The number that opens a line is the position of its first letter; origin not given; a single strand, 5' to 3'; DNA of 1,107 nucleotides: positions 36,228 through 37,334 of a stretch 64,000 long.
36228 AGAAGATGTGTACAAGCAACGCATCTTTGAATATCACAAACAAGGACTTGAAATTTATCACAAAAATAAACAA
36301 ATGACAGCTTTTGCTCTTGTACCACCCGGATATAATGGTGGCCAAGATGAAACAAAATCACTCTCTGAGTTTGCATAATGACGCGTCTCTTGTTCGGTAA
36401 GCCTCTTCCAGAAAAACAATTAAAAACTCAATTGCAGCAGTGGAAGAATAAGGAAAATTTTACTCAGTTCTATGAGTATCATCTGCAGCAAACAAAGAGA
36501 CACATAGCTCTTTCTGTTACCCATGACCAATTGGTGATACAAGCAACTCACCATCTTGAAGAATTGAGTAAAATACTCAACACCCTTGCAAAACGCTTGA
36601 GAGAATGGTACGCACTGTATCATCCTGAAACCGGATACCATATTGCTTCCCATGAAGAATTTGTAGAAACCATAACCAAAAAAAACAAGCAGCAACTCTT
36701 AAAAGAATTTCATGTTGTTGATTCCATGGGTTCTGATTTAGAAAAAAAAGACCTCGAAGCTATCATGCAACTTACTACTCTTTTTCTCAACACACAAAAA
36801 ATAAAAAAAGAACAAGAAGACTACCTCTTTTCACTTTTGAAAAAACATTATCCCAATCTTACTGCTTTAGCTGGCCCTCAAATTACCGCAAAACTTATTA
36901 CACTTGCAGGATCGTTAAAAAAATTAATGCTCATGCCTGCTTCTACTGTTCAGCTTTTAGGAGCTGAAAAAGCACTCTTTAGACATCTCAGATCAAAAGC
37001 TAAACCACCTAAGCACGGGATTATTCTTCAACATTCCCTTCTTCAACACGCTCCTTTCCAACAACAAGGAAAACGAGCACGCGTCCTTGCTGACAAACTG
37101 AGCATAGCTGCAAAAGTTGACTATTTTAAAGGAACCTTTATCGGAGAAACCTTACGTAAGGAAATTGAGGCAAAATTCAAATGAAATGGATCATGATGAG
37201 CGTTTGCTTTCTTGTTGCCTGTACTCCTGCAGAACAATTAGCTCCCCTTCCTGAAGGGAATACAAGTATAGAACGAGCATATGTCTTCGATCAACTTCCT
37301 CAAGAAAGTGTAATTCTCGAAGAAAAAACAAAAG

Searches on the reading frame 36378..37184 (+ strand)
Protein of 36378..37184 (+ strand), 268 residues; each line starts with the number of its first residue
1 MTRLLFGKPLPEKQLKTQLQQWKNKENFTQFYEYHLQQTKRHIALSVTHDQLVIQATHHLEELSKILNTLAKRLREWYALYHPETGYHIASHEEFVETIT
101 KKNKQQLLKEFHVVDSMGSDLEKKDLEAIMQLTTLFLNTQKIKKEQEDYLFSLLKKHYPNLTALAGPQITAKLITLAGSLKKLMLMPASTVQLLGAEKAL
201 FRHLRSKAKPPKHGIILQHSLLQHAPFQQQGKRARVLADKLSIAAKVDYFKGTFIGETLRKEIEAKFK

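Call 57: find_encoding_contigs(protein=window:36378-37184:+, flank=10000, max_places=10)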
Protein window:36378-37184:+ (268 aa): 4 contigs read that carry it; 2 places shown.
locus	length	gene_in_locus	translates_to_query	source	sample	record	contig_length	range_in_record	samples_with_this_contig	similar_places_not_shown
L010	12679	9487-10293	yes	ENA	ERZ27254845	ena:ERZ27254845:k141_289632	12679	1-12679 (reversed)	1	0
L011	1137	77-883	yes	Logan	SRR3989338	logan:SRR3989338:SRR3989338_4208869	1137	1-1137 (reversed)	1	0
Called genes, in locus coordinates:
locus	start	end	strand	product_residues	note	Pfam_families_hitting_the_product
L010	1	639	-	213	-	?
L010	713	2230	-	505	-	PF00303:Thymidylat_synt, PF14251:PterinBD-DUF4346 (weak)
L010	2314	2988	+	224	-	-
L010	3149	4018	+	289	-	PF02355:SecD_SecF_C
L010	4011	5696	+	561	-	PF00873:ACR_tran (weak), PF02355:SecD_SecF_C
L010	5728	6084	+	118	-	PF00892:EamA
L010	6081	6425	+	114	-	PF00892:EamA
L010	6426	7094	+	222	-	PF00696:AA_kinase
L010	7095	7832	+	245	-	PF00459:Inositol_P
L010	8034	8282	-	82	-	-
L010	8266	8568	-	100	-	PF03091:CutA1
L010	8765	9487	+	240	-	-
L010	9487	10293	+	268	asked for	PF01798:Nop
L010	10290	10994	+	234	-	-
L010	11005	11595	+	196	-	-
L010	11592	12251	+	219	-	PF01269:Fibrillarin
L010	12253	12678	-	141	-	?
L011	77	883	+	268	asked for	PF01798:Nop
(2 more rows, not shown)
